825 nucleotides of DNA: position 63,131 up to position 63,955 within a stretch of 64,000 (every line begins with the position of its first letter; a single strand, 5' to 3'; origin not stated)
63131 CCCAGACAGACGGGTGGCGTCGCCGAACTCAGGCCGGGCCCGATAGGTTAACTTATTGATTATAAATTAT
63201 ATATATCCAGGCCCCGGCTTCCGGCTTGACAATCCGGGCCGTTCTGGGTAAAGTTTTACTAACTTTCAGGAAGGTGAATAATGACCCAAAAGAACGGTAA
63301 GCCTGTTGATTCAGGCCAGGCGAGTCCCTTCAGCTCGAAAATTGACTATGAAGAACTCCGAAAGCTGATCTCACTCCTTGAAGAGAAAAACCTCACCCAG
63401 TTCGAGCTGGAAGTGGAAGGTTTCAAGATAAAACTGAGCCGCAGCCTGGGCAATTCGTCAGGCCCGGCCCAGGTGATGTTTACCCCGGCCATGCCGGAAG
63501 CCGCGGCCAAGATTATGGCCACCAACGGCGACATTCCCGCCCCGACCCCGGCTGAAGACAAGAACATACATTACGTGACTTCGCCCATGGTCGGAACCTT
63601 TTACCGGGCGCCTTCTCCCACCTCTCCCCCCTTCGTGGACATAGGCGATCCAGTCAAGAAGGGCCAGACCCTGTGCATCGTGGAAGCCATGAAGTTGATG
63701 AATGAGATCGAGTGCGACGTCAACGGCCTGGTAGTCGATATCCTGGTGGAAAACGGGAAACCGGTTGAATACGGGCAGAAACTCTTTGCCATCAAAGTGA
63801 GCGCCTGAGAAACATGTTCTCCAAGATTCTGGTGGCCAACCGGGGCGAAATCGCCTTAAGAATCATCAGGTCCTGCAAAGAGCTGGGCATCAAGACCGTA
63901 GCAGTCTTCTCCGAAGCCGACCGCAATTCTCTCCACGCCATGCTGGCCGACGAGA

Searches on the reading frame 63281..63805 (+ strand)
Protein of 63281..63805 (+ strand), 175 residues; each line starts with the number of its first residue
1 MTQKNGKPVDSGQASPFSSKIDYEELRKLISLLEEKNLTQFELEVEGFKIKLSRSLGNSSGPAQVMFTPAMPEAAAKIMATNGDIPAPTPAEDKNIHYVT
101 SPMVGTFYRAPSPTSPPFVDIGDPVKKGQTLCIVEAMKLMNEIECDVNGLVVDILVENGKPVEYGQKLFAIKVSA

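Call 57: search_protein_families(library=pfam, proteins=[window:63281-63805:+], max_evalue=0.00001)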
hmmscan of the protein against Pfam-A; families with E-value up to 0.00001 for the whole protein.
window:63281-63805:+ (175 aa): 2 families
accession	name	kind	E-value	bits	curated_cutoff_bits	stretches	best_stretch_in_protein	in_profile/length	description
PF00364.28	Biotin_lipoyl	-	1.1e-22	80.1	22.1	1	99-171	3-73/73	Biotin-requiring enzyme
PF13533.13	Biotin_lipoyl_2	-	2.7e-06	27.5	29.8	0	143-171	3-31/32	Biotin-lipoyl like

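Call 104: search_protein_families(library=ncbifam, proteins=[window:63281-63805:+], max_evalue=0.00001)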
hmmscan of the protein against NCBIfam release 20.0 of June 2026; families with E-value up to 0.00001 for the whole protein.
window:63281-63805:+ (175 aa): 14 families
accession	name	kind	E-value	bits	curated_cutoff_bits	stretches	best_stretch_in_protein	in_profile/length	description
TIGR00531.1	BCCP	equivalog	3.1e-50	170.7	115.2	1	21-172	1-155/156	acetyl-CoA carboxylase biotin carboxyl carrier protein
NF005457.0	PRK07051.1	equivalog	4.8e-24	84.3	87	1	97-171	4-78/80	acetyl-CoA carboxylase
NF006761.0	PRK09282.1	domain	7e-23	80.9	402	1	33-172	459-590/591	pyruvate carboxylase subunit B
NF004173.0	PRK05641.1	equivalog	4.1e-14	53.4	199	1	40-169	33-150/153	putative acetyl-CoA carboxylase biotin carboxyl carrier protein subunit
NF005117.0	PRK06549.1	equivalog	8.1e-13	49.1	159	1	58-171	23-129/130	acetyl-CoA carboxylase biotin carboxyl carrier protein subunit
TIGR01108.1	oadA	equivalog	3.3e-10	39.1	756.5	1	23-167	457-581/582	sodium-extruding oxaloacetate decarboxylase subunit alpha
NF047903.1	MmDecMmdC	equivalog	9.5e-10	39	200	1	68-168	28-128/132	methylmalonyl-CoA decarboxylase subunit gamma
NF010643.0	PRK14040.1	subfamily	1.1e-09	37.4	892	1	81-171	524-594/595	oxaloacetate decarboxylase subunit alpha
TIGR02712.1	urea_carbox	equivalog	4.9e-09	34.5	1303.85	1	92-171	1128-1200/1201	urea carboxylase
NF010645.0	PRK14042.1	equivalog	1.7e-08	33.7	1182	1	119-174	541-596/596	pyruvate carboxylase subunit B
NF009554.0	PRK12999.1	equivalog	3.3e-08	31.8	965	1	87-171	1068-1145/1147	pyruvate carboxylase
TIGR01235.1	pyruv_carbox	equivalog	3.6e-07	28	1114.45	1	90-168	1068-1139/1143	pyruvate carboxylase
NF006079.0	PRK08225.1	equivalog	9.4e-07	28.8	95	1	119-171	17-69/70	acetyl-CoA carboxylase biotin carboxyl carrier protein subunit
NF008814.0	PRK11854.1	equivalog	4.5e-06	25.4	722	1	72-173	183-282/637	pyruvate dehydrogenase complex dihydrolipoyllysine-residue acetyltransferase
